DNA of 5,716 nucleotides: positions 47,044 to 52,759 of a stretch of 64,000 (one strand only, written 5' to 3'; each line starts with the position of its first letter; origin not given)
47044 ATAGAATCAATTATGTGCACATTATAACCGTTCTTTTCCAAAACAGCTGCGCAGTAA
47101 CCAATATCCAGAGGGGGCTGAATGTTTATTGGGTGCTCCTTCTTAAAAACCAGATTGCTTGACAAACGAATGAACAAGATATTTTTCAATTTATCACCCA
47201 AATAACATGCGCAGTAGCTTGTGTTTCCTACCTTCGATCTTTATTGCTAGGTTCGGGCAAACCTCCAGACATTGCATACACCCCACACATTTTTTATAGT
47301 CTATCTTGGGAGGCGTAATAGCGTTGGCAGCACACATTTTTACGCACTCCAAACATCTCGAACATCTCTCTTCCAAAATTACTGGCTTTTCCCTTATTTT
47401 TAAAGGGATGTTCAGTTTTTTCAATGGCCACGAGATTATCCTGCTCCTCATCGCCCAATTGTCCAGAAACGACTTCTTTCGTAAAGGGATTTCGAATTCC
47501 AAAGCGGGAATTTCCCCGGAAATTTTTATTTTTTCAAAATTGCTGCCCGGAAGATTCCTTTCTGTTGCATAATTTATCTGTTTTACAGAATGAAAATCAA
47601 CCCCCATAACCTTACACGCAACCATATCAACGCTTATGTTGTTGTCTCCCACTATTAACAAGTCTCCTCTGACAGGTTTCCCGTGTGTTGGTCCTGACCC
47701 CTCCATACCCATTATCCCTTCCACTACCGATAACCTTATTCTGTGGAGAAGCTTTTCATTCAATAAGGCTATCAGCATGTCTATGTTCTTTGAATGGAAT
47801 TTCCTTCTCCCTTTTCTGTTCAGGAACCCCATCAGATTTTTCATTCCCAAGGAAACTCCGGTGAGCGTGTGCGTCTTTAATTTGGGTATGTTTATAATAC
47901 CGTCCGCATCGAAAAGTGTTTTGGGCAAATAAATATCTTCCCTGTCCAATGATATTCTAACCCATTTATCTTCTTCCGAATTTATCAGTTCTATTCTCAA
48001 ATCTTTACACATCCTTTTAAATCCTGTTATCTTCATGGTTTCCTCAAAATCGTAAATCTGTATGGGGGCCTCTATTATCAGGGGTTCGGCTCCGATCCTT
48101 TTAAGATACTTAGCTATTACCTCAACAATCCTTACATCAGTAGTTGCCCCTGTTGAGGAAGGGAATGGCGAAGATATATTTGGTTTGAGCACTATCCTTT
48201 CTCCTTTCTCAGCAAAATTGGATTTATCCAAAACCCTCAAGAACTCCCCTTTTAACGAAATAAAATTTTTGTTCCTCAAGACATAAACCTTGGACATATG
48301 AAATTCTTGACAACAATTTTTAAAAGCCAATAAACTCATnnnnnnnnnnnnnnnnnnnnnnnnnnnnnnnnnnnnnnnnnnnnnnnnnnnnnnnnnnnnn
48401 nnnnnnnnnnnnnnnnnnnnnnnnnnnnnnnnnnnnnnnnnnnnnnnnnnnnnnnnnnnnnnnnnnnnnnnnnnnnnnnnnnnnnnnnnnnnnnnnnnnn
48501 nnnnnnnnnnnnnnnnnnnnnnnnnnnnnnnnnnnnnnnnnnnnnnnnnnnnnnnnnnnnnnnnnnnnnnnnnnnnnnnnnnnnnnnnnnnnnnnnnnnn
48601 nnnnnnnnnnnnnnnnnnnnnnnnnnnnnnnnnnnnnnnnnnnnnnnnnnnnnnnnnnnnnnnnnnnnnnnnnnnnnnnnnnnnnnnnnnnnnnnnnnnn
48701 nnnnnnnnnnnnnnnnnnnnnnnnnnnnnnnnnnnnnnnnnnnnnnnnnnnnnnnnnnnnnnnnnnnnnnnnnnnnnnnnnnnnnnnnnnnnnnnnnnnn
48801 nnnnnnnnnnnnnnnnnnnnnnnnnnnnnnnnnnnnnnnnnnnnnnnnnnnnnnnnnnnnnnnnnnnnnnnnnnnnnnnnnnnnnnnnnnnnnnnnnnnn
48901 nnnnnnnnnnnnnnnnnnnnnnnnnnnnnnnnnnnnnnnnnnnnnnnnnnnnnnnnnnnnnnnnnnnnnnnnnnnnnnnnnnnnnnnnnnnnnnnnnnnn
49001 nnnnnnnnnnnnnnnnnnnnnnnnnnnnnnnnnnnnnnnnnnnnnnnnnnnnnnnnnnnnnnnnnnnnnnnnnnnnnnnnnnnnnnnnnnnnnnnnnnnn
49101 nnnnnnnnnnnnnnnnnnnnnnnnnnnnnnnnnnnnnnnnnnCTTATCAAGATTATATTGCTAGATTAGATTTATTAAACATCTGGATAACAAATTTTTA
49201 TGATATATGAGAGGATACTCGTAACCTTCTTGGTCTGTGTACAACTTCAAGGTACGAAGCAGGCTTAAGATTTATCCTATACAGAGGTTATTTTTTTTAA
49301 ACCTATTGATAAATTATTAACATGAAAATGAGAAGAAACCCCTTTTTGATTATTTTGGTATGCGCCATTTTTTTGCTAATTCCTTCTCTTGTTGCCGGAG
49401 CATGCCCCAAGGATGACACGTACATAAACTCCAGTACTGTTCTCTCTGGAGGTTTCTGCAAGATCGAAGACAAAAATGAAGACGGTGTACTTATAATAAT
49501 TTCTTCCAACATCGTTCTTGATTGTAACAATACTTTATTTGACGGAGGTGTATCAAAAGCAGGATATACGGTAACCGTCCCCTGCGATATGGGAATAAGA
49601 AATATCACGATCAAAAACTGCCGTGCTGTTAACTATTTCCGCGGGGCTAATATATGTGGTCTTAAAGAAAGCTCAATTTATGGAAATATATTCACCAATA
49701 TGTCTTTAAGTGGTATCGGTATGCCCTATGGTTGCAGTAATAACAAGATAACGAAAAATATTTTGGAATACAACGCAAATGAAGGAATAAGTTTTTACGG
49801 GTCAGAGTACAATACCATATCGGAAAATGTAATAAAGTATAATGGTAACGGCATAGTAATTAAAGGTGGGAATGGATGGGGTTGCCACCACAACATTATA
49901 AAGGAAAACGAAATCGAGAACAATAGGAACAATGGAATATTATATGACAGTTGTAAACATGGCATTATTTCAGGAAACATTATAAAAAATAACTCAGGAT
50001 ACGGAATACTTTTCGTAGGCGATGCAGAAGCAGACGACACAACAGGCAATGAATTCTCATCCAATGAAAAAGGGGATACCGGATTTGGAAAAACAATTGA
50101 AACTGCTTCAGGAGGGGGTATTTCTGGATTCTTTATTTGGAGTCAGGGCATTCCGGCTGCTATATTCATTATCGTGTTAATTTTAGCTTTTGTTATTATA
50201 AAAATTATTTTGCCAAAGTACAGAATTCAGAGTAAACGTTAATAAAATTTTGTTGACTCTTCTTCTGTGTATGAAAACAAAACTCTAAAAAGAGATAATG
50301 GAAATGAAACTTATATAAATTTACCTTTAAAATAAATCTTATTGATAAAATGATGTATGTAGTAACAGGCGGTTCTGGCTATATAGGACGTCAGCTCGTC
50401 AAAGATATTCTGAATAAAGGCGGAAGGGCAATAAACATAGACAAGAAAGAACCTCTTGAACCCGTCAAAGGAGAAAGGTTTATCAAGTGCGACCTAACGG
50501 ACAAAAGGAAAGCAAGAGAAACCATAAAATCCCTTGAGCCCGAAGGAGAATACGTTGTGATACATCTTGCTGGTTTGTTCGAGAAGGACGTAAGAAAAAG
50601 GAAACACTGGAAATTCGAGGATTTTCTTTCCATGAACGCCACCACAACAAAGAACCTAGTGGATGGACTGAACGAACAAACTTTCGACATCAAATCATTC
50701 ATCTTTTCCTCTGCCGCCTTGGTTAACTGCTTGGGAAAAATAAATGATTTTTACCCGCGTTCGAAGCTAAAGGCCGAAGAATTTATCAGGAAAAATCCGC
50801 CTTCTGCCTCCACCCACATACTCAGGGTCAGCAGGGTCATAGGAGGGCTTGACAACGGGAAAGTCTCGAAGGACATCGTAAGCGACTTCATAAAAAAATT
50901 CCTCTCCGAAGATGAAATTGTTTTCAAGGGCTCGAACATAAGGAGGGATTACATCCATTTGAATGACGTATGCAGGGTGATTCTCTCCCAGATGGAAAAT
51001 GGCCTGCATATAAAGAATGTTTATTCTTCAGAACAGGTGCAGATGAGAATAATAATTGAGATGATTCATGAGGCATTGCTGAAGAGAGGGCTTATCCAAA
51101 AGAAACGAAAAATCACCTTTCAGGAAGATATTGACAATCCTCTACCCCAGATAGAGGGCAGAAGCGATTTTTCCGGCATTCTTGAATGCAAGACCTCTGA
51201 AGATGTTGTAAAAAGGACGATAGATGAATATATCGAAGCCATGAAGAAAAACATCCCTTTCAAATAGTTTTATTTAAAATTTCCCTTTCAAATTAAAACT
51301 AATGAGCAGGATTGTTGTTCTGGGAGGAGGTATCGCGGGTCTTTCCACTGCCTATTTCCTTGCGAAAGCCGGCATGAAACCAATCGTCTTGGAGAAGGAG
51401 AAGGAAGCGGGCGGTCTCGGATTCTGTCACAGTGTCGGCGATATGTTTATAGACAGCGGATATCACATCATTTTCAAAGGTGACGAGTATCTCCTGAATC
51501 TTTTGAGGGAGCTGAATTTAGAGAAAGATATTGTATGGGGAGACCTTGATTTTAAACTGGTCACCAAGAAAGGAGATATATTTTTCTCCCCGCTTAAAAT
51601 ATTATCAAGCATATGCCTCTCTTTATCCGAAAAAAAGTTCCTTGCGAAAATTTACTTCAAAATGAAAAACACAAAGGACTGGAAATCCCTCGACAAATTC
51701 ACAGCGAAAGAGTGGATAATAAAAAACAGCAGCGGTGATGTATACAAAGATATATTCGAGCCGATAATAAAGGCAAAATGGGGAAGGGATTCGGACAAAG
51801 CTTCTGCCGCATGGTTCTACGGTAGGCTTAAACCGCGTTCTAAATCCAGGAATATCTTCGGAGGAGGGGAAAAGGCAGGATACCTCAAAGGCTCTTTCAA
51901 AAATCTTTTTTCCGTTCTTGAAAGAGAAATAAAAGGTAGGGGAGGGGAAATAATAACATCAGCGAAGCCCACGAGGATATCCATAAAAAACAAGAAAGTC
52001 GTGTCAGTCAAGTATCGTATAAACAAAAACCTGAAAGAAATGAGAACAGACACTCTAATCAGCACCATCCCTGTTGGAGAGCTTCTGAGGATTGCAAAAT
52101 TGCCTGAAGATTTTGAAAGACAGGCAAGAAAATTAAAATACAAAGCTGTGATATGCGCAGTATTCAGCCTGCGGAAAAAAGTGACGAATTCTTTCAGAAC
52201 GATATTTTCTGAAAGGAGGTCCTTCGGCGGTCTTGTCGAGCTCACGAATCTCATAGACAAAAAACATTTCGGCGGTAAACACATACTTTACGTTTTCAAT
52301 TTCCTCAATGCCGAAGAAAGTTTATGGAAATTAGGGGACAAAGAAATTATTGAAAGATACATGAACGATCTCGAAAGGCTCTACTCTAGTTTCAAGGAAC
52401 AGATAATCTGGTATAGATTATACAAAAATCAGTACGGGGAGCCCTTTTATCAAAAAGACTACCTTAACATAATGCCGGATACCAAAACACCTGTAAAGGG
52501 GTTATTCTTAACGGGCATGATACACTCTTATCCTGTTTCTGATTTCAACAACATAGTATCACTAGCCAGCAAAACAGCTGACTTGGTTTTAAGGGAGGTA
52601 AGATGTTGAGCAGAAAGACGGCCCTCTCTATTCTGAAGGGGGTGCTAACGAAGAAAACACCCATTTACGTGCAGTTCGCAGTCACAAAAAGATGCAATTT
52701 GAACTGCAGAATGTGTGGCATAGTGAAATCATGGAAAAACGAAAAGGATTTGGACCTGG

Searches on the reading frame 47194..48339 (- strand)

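Call 10: search_protein_families(library=pfam, proteins=[window:47194-48339:-], max_evalue=0.01)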
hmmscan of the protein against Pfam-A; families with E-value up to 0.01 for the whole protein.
window:47194-48339:- (381 aa): 11 families
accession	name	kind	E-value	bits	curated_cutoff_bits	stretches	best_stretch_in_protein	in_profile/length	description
PF04015.17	DUF362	-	8.3e-44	150.5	24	1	49-243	1-200/200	Domain of unknown function (DUF362)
PF00037.32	Fer4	-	6.1e-11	42.1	21.1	2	344-367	1-24/24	4Fe-4S binding domain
PF12837.12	Fer4_6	-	3.6e-08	33.4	25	1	344-366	2-24/24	4Fe-4S binding domain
PF12797.12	Fer4_2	-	4.6e-07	29.8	24.5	1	343-362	2-21/22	4Fe-4S binding domain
PF13237.11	Fer4_10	-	1e-06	29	25.5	2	319-362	2-53/53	4Fe-4S dicluster domain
PF12838.12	Fer4_7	-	2.1e-06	28.5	27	2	325-363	1-50/52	4Fe-4S dicluster domain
PF25160.1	LdpA_Fe-S-bd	-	3.2e-05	24.1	27.6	1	326-368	5-45/49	LdpA Fe-S cluster-binding domain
PF13484.11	Fer4_16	-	5.2e-05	24.4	30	0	350-369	1-20/66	4Fe-4S double cluster binding domain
PF13187.11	Fer4_9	-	7.7e-05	23.1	27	1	325-365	1-51/52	4Fe-4S dicluster domain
PF14697.11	Fer4_21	-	0.00086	19.8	35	1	321-366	3-57/59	4Fe-4S dicluster domain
PF12798.12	Fer4_3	-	0.0084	17.3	27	0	351-363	1-13/15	4Fe-4S binding domain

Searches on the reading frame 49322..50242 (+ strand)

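Call 10: search_protein_families(library=pfam, proteins=[window:49322-50242:+], max_evalue=0.01)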
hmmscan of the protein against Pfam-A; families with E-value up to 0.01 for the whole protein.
window:49322-50242:+ (306 aa): 2 families
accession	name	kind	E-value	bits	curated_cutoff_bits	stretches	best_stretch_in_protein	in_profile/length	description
PF13229.12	Beta_helix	-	2.7e-19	69.8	25.9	2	46-184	16-148/158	Right handed beta helix region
PF05048.19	NosD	-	6.5e-15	55.6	23.6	2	53-184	38-160/212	Periplasmic copper-binding protein (NosD)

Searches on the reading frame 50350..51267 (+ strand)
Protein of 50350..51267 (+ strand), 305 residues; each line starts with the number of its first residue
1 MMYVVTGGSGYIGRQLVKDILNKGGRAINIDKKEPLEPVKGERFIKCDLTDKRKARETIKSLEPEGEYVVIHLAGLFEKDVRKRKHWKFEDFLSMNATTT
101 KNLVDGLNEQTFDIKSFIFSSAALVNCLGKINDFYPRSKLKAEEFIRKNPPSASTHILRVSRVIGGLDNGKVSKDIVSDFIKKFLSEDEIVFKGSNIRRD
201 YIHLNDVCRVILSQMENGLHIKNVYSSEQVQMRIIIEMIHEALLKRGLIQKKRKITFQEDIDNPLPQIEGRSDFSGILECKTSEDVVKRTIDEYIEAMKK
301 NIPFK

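Call 10: search_protein_families(library=pfam, proteins=[window:50350-51267:+], max_evalue=0.01)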
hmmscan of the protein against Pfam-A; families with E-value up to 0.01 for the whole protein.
window:50350-51267:+ (305 aa): 10 families
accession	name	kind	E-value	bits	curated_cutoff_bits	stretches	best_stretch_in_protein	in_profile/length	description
PF01370.27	Epimerase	-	5.3e-22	78.8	20.9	1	4-217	2-227/240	NAD dependent epimerase/dehydratase family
PF01073.25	3Beta_HSD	-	9.7e-11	41.6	22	1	4-125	1-119/280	3-beta hydroxysteroid dehydrogenase/isomerase family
PF16363.11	GDP_Man_Dehyd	-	1.7e-09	38.1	27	1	5-249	2-272/332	GDP-mannose 4,6 dehydratase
PF08659.16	KR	-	4.1e-07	30.5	22.6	1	2-126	2-142/180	KR domain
PF04321.23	RmlD_sub_bind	-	6.3e-07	29.2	27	1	2-78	2-63/287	RmlD substrate binding domain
PF07993.18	NAD_binding_4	-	4.3e-06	26.5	20.1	0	5-24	1-20/258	Male sterility protein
PF13460.12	NAD_binding_10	-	7.3e-05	23.2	27.2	1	7-147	1-132/184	NAD(P)H-binding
PF02719.21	Polysacc_synt_2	-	0.0018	18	20.2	1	4-241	2-242/293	Polysaccharide biosynthesis protein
PF00106.31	adh_short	-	0.0045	16.9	26.6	1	4-103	4-115/195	short chain dehydrogenase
PF05368.20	NmrA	-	0.0083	16.2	27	0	4-149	6-137/298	NmrA-like family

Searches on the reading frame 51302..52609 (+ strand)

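Call 10: search_protein_families(library=pfam, proteins=[window:51302-52609:+], max_evalue=0.01)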
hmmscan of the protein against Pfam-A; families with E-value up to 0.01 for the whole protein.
window:51302-52609:+ (435 aa): 12 families
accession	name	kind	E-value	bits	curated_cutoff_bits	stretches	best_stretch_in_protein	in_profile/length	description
PF01593.30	Amino_oxidase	-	1.6e-28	100.6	19.8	1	11-413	1-427/443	Flavin containing amine oxidoreductase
PF13450.12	NAD_binding_8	-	7.6e-12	45.8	21.9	1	6-71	1-68/68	NAD(P)-binding Rossmann-like domain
PF01266.30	DAO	-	1.8e-09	38.1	27.9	1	3-37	1-35/353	FAD dependent oxidoreductase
PF00890.30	FAD_binding_2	-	3.6e-06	26.9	20.4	1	4-38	2-36/414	FAD binding domain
PF12831.13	FAD_oxidored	-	4.8e-06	26.6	27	1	4-39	2-37/416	FAD dependent oxidoreductase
PF01946.23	Thi4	-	3.7e-05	23.5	26.2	1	3-38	19-55/235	Thi4 family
PF00070.33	Pyr_redox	-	0.00014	22.8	22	0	3-35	1-33/82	Pyridine nucleotide-disulphide oxidoreductase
PF07992.20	Pyr_redox_2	-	0.00026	20.9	26.1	1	3-36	2-35/291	Pyridine nucleotide-disulphide oxidoreductase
PF01494.25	FAD_binding_3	-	0.001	18.8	22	1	4-35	4-35/349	FAD binding domain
PF03486.20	HI0933_like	-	0.0012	18.7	50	0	3-37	2-36/244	HI0933-like protein Rossmann domain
PF21799.2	MurD-like_N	-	0.0028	18.3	27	1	3-36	2-35/88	Mur ligase MurD-like, N-terminal domain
PF01134.28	GIDA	-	0.0089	15.6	22.1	0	4-33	2-32/391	Glucose inhibited division protein A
